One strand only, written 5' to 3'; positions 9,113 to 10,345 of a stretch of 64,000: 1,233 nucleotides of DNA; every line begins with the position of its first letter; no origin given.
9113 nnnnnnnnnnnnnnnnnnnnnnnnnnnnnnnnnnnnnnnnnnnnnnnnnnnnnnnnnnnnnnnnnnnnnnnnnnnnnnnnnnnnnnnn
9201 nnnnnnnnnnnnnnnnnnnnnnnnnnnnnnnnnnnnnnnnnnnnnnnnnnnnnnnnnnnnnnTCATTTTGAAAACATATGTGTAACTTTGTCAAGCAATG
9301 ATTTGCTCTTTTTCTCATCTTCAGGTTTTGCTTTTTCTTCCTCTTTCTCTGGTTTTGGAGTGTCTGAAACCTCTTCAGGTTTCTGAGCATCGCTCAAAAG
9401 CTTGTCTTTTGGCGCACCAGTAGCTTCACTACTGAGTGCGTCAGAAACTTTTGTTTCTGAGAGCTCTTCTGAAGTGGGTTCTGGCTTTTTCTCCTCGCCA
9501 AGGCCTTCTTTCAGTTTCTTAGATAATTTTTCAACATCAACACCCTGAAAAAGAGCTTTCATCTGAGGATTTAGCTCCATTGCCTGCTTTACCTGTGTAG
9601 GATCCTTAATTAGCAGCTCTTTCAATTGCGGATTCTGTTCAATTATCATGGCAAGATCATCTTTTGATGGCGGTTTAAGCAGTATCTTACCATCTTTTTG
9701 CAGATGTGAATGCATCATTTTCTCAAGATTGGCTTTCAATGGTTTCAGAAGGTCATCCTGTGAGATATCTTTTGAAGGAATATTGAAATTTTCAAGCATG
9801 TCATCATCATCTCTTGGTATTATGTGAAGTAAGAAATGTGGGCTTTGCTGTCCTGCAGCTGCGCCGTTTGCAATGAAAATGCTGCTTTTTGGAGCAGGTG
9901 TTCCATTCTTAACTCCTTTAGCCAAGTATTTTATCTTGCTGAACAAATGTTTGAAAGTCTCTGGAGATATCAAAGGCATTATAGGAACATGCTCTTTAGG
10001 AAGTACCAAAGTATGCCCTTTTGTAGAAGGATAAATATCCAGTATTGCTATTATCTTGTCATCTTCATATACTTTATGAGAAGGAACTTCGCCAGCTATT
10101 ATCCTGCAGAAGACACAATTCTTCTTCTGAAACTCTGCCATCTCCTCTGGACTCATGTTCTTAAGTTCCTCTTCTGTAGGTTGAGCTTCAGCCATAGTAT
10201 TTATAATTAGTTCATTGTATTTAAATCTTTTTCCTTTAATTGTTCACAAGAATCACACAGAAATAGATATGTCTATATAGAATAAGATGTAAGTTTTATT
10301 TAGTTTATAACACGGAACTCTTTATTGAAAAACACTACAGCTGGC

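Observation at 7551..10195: Convergent cluster of two 2H-phosphoesterase paralogs and two HIT-fold paralogs with altered catalytic histidines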

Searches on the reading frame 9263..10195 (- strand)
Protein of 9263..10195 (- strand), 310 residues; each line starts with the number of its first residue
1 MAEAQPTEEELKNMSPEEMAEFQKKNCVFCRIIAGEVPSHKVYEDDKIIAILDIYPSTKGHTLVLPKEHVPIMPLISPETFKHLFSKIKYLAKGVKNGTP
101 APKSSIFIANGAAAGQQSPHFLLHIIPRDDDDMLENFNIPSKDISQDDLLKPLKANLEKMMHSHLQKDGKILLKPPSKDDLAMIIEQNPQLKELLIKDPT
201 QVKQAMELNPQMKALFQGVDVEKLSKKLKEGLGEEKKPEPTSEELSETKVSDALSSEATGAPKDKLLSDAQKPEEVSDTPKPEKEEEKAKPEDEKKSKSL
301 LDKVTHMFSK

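Call 3: search_protein_families(library=pfam, proteins=[window:9263-10195:-], max_evalue=1)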
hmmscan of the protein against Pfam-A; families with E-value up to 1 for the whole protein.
window:9263-10195:- (310 aa): 2 families
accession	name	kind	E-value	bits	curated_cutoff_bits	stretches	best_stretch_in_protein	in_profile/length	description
PF01230.28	HIT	-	7.5e-20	71.8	21.5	1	35-130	2-97/98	HIT domain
PF11969.13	DcpS_C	-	5.5e-12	46.6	24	1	26-130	1-104/114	Scavenger mRNA decapping enzyme C-term binding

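Call 4: search_protein_families(library=ncbifam, proteins=[window:9263-10195:-], max_evalue=1)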
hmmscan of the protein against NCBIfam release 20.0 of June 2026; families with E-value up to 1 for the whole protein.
window:9263-10195:- (310 aa): 4 families
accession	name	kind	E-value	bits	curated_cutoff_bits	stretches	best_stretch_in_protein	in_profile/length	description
NF045834.1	M_plasma_HinT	exception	4.4e-21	75.7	130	1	28-128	1-101/102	histidine triad protein HinT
NF007965.0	PRK10687.1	equivalog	1.6e-08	34.7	206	1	26-126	4-105/119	purine nucleoside phosphoramidase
NF052622.1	ATPAdlTfActino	equivalog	4.7e-05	23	290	1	46-132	59-146/176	ATP adenylyltransferase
NF038399.1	NH_RiPP_Os17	domain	0.15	12.2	40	1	195-228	20-55/63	Os1348 family NHLP clan protein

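Call 8: find_homologous_proteins(query=window:9263-10195:-)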
Query window:9263-10195:- (310 aa): 508 proteins with E <= 0.001 among 3768 candidates; the best 120 are listed.
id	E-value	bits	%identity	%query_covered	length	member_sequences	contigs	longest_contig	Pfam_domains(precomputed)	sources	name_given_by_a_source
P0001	4.6e-194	661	100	100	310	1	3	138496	PF11969.14,PF01230.30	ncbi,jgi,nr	ncbi:HIT domain-containing protein [Candidatus Woesearchaeota archaeon]|nr:HIT domain-containing pro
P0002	2.1e-114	400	63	100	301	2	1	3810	PF11969.14,PF01230.30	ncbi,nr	ncbi:MAG: HIT domain-containing protein [Nanoarchaeota archaeon]|nr:HIT domain-containing protein [N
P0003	9.8e-106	372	58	100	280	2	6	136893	PF11969.14,PF01230.30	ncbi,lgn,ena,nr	ncbi:MAG: HIT domain-containing protein [Nanoarchaeota archaeon]|nr:HIT domain-containing protein [D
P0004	6.7e-105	369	57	100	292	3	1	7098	PF11969.14,PF01230.30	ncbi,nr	ncbi:HIT domain-containing protein [archaeon]|nr:HIT domain-containing protein [archaeon]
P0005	6.1e-101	356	67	79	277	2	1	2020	PF11969.14,PF01230.30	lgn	-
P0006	8.4e-101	355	60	90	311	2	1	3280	PF11969.14,PF01230.30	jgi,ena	-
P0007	3.1e-99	350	68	76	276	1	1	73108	PF11969.14,PF01230.30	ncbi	ncbi:MAG: HIT domain-containing protein [archaeon]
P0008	4.1e-99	350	57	98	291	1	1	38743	PF11969.14,PF01230.30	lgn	-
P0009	4.2e-98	347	55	100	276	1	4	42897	PF11969.14,PF01230.30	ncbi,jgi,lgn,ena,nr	ncbi:MAG: HIT domain-containing protein [Nanoarchaeota archaeon]|nr:HIT domain-containing protein [N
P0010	8.4e-97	342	66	76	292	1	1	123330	PF11969.14,PF01230.30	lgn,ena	-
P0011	4.1e-93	330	54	100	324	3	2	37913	PF11969.14,PF01230.30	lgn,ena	-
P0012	2.1e-87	311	50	100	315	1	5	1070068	PF11969.14,PF01230.30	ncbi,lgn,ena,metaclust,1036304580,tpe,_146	metaclust:\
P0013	2.9e-79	285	52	72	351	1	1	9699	PF11969.14,PF01230.30,PF23195.2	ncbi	-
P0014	9.0e-78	280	56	67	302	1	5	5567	PF11969.14,PF01230.30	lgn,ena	-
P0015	2.5e-77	278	57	71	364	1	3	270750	PF11969.14,PF01230.30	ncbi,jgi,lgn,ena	-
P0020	2.3e-70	256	45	84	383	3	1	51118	PF11969.14,PF01230.30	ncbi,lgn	ncbi:MAG: HIT domain-containing protein [Candidatus Woesearchaeota archaeon]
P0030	1.2e-66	243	48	76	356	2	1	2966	PF11969.14,PF01230.30,PF23195.2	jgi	jgi:histidine triad (HIT) family protein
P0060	3.6e-62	229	39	69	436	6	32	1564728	PF11969.14,PF01230.30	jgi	jgi:histidine triad (HIT) family protein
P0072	6.6e-61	225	43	86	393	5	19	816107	PF11969.14,PF01230.30,PF23195.2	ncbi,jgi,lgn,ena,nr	ncbi:HIT domain-containing protein [Candidatus Woesearchaeota archaeon]|nr:HIT domain-containing pro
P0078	6.9e-59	218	42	69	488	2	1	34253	PF11969.14,PF01230.30,PF24669.2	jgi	-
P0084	3.1e-58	216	39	83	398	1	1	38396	PF11969.14,PF01230.30,PF09280.17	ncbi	ncbi:MAG: HIT domain-containing protein [Nanobdellota archaeon]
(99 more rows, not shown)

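Call 12: search_solved_structures(query=window:9263-10195:-, show_alignments=3)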
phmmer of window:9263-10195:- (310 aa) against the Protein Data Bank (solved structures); distinct sequences matched with E-value up to 0.001: 45.
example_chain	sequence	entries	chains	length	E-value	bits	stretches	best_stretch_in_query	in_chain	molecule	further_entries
3l7x_A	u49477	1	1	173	5.4e-24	88.5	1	17-132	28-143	Putative Hit-like protein involved in cell-cycle regulation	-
1y23_A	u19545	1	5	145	1.1e-22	84.2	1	25-129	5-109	Histidine triad protein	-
3imi_A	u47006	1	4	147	2e-22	83.4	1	25-131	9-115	HIT family protein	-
3o0m_A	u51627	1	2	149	2.6e-20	76.4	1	26-135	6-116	HIT family protein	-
3lb5_A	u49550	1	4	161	3.5e-18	69.4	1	11-138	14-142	Hit-like protein involved in cell-cycle regulation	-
3ksv_A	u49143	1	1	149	5.5e-18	68.8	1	24-154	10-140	Uncharacterized protein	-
2eo4_A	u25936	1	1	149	6.3e-17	65.3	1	27-138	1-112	150aa long hypothetical histidine triad nucleotide-binding protein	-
6iq1_A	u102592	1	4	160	1e-14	58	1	25-149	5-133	Adenosine 5'-monophosphoramidase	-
5uvm_A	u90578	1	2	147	4e-14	56.1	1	22-126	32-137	Histidine triad (HIT) protein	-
4egu_A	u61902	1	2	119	5.7e-13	52.3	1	23-126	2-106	histidine triad (HIT) protein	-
7mqw_A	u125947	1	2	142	1.3e-12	51.1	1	27-130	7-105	HIT family protein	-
3p0t_A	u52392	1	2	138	4.4e-12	49.4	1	27-130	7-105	Uncharacterized protein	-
3oj7_A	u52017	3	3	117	1.3e-11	47.8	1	25-126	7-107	Putative histidine triad family protein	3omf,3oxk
6d6j_A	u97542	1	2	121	1.7e-11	47.4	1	24-126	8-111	HIT family hydrolase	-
3r6f_A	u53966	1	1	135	3.1e-10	43.3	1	25-147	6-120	HIT family protein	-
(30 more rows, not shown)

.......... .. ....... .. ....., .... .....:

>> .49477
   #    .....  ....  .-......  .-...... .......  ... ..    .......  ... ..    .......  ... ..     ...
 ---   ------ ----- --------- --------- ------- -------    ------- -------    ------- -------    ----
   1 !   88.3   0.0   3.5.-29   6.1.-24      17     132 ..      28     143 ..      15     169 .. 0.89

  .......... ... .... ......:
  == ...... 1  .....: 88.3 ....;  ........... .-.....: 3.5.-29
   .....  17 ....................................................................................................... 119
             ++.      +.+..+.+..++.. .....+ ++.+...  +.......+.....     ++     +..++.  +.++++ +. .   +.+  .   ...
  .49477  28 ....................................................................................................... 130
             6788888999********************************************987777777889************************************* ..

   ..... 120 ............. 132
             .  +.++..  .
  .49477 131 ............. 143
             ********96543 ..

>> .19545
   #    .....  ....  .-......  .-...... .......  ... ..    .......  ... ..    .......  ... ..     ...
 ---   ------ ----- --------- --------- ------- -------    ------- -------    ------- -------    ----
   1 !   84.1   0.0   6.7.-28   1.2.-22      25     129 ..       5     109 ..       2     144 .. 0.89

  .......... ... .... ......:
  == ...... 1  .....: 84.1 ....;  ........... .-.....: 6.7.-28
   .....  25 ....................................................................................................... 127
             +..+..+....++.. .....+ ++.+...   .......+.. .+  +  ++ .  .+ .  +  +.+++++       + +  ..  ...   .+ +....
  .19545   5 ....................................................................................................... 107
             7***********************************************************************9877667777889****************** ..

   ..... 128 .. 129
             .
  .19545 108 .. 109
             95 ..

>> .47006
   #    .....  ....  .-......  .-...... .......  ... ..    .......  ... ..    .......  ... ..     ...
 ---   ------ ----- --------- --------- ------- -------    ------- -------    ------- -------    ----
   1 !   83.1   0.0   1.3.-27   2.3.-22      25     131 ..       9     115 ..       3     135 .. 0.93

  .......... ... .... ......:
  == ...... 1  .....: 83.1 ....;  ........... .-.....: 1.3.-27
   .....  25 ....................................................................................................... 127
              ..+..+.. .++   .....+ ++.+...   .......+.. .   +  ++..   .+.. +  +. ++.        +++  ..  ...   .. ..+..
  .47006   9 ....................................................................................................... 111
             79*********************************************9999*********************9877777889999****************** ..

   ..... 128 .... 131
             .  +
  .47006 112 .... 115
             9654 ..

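Call 16: find_related_loci(query=A1, collection=genome_contigs, flank=8000)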
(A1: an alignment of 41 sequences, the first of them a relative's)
Query A1 (310 aa) in genome_contigs; peptide patterns used: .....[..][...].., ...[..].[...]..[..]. (x = any residue, [..] = any of these).
348 stretches matched a pattern; 300 encode a relative of the query (tblastn E <= 1e-3); the best 80 are kept; 80 distinct loci.
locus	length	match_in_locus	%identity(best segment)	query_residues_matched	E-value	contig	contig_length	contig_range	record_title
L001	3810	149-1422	63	1-310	1e-122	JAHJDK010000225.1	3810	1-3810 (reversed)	MAG: Nanoarchaeota archaeon isolate Modern_marine.mb.57 Modern_marine.mb.57_k141_2314694, whole genome shotgun sequence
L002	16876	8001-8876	58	1-310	2e-113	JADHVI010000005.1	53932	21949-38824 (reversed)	MAG: Candidatus Woesearchaeota archaeon isolate BS150m-G68 BS-150m-C421, whole genome shotgun sequence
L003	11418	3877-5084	58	1-310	6e-111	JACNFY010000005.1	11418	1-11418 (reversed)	MAG: Nanobdellati archaeon isolate NIOZ-UU113 NIOZ-UU_NODE_7131_length_11418_cov_8.9398, whole genome shotgun sequence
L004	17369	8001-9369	60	1-280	6e-108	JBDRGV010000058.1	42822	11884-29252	MAG: archaeon isolate MEGAHIT-group-1.460 k141_2379314, whole genome shotgun sequence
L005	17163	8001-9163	55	1-310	1e-106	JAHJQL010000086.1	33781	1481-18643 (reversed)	MAG: Nanoarchaeota archaeon isolate OS_PC_MetaG.mb.107 OS_PC_MetaG.mb.107_k141_702057, whole genome shotgun sequence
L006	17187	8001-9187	68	5-241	5e-106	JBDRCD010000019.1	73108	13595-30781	MAG: archaeon isolate MEGAHIT-group-1.168 k141_4387479, whole genome shotgun sequence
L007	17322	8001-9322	54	1-309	3e-99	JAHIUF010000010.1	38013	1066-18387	MAG: Nanoarchaeota archaeon isolate MM_PC_MetaG.mb.241 MM_PC_MetaG.mb.241_k141_101537, whole genome shotgun sequence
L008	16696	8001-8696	62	4-230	8e-97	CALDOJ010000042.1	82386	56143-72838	MAG TPA_asm: Candidatus Woesearchaeota archaeon isolate ERR2206790_bin.73_CONCOCT_v1.1_MAG genome assembly, contig: ERZ8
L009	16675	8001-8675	57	15-235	1e-83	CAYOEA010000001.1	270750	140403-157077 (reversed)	MAG TPA_asm: uncultured Methanosarcinales archaeon isolate binchicken_co47_10 genome assembly, contig: NODE_11_length_27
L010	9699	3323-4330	52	9-253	4e-77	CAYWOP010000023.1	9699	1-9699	MAG TPA_asm: uncultured Methanosarcinales archaeon isolate SRP185896_co1_402 genome assembly, contig: NODE_5862_length_9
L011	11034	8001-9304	49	7-249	2e-76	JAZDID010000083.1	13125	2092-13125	MAG: Nanoarchaeota archaeon isolate MEGAHIT-group-0.384 k141_15470532, whole genome shotgun sequence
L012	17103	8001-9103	51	7-230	6e-76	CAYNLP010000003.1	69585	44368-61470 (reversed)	MAG TPA_asm: uncultured Methanosarcinales archaeon isolate SRP185896_co1_144 genome assembly, contig: NODE_72_length_695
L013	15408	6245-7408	47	6-252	6e-75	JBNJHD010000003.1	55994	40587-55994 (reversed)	MAG: Nanobdellota archaeon isolate Y22_14dBSe1.bin.74 NODE_119_length_55994_cov_17.265158, whole genome shotgun sequence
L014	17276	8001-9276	50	6-230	1e-72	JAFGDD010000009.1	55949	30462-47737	MAG: Candidatus Woesearchaeota archaeon isolate Zod_Metabat.1155 k87_3747995, whole genome shotgun sequence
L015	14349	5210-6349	45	2-265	2e-72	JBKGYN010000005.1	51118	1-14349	MAG: Candidatus Woesearchaeota archaeon isolate C1M08_52 NODE_155_length_51118_cov_13.083250, whole genome shotgun seque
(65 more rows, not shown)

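Call 17: search_protein_families(library=pfam, proteins=[P0013, P0030, P0072, P0084, P0078, P0060, P0020], max_evalue=0.1)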
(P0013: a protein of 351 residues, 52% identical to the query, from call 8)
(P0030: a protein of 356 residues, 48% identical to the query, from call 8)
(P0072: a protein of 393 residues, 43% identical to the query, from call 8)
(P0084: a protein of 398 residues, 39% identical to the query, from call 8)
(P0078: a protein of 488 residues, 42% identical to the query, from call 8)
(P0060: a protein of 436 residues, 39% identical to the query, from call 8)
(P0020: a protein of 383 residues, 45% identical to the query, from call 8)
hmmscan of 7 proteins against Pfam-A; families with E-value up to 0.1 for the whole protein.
P0013 (351 aa): 10 families
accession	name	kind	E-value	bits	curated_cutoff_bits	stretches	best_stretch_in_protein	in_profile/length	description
PF01230.28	HIT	-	5.4e-22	78.7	21.5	1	32-127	2-97/98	HIT domain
PF11969.13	DcpS_C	-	4.1e-13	50.2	24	1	23-126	1-103/114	Scavenger mRNA decapping enzyme C-term binding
PF23195.1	UBQLN1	-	1.2e-05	25.4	27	1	176-214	8-46/70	Ubiquilin-1-like domain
PF09280.16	XPC-binding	-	0.00021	21.3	26.4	0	178-202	28-52/57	XPC-binding domain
PF24669.2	Ddi2_HDD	-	0.00036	21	32.8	0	187-227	5-45/66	Ddi2 HDD domain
PF04677.20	CwfJ_C_1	-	0.0055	17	21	1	15-128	5-112/122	Protein similar to CwfJ C-terminus 1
PF11577.13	NEMO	-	0.015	15.7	23.2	0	264-288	5-29/68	NF-kappa-B essential modulator NEMO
PF15327.11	Tankyrase_bdg_C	-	0.021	15.7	27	1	198-253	80-137/167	Tankyrase binding protein C terminal domain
PF21096.2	RecA_C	-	0.025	15.2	27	0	262-283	29-50/57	RecA C-terminal domain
PF17910.6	FeoB_Cyto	-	0.034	15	23.4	0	263-296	36-69/90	FeoB cytosolic helical domain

P0030 (356 aa): 8 families
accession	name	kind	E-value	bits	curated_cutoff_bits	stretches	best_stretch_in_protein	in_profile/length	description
PF01230.28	HIT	-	5e-21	75.6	21.5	1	25-121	1-97/98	HIT domain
PF11969.13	DcpS_C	-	9.6e-14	52.3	24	1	17-118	1-101/114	Scavenger mRNA decapping enzyme C-term binding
PF23195.1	UBQLN1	-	9.2e-07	28.9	27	2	284-315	30-60/70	Ubiquilin-1-like domain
PF09280.16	XPC-binding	-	0.0095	16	26.4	0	186-208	31-53/57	XPC-binding domain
PF24669.2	Ddi2_HDD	-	0.012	16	32.8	0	183-210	17-45/66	Ddi2 HDD domain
PF04677.20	CwfJ_C_1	-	0.036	14.4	21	1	7-118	3-108/122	Protein similar to CwfJ C-terminus 1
PF25591.1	LRV_2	-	0.038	14.4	27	0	179-202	13-36/61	Leucine Rich Repeat Variant domain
PF14327.11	CSTF2_hinge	-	0.09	13.7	27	1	178-214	25-58/81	Hinge domain of cleavage stimulation factor subunit 2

P0072 (393 aa): 5 families
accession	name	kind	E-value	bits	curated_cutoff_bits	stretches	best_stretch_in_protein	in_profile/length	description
PF01230.28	HIT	-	1.3e-18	67.9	21.5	1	26-121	2-97/98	HIT domain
PF11969.13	DcpS_C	-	1.3e-10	42.2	24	1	17-118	1-101/114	Scavenger mRNA decapping enzyme C-term binding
PF23195.1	UBQLN1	-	7.8e-05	22.7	27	1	186-219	8-41/70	Ubiquilin-1-like domain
PF14327.11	CSTF2_hinge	-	0.014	16.3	27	0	182-210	30-58/81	Hinge domain of cleavage stimulation factor subunit 2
PF24669.2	Ddi2_HDD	-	0.039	14.5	32.8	0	178-207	16-46/66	Ddi2 HDD domain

P0084 (398 aa): 7 families
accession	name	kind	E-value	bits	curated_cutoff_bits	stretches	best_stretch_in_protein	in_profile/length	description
PF01230.28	HIT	-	3.5e-19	69.7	21.5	1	27-122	2-97/98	HIT domain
PF11969.13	DcpS_C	-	3.7e-09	37.5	24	1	18-64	1-47/114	Scavenger mRNA decapping enzyme C-term binding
PF09280.16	XPC-binding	-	6.8e-06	26.1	26.4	1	182-204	31-53/57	XPC-binding domain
PF23195.1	UBQLN1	-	8.5e-05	22.6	27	0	179-198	21-40/70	Ubiquilin-1-like domain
PF04677.20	CwfJ_C_1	-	0.0037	17.6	21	1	8-75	3-70/122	Protein similar to CwfJ C-terminus 1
PF04358.19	DsrC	-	0.063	14.2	24.9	0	339-395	43-100/107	DsrC like protein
PF02845.22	CUE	-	0.074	13.2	21.1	0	324-346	4-26/42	CUE domain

P0078 (488 aa): 7 families
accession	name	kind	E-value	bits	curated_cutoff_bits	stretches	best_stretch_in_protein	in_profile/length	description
PF01230.28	HIT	-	2.7e-17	63.6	21.5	1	28-122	2-96/98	HIT domain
PF11969.13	DcpS_C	-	7.2e-09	36.6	24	1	19-92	1-74/114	Scavenger mRNA decapping enzyme C-term binding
PF24669.2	Ddi2_HDD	-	1.4e-05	25.5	32.8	0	219-251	6-38/66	Ddi2 HDD domain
PF05712.18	MRG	-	0.00077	19.3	22.8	0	332-377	37-82/190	MRG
PF11524.14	SeleniumBinding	-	0.01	16.5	27.9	0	345-363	32-50/82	Selenium binding protein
PF23195.1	UBQLN1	-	0.01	15.9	27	0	215-243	7-34/70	Ubiquilin-1-like domain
PF09280.16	XPC-binding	-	0.045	13.9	26.4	0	209-237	28-56/57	XPC-binding domain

P0060 (436 aa): 4 families
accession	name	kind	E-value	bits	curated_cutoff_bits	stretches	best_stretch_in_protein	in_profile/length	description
PF01230.28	HIT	-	2.5e-19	70.1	21.5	1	26-122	1-97/98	HIT domain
PF11969.13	DcpS_C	-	4.1e-10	40.6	24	1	18-65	1-48/114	Scavenger mRNA decapping enzyme C-term binding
PF24669.2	Ddi2_HDD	-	0.0015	19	32.8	1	244-287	5-48/66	Ddi2 HDD domain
PF05288.16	Pox_A3L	-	0.082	13.4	25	0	244-270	18-44/70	Poxvirus A3L Protein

P0020 (383 aa): 5 families
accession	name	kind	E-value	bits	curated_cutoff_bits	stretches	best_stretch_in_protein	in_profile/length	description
PF01230.28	HIT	-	2.5e-21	76.6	21.5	1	31-126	2-97/98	HIT domain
PF11969.13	DcpS_C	-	3.1e-11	44.2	24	1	22-122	1-100/114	Scavenger mRNA decapping enzyme C-term binding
PF00873.25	ACR_tran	-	0.0018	16.5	28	1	72-252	568-750/1021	AcrB/AcrD/AcrF family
PF08984.16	DUF1858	-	0.04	14.4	32.2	0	189-210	2-23/59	Domain of unknown function (DUF1858)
PF23195.1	UBQLN1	-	0.044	13.9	27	0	198-229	15-45/70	Ubiquilin-1-like domain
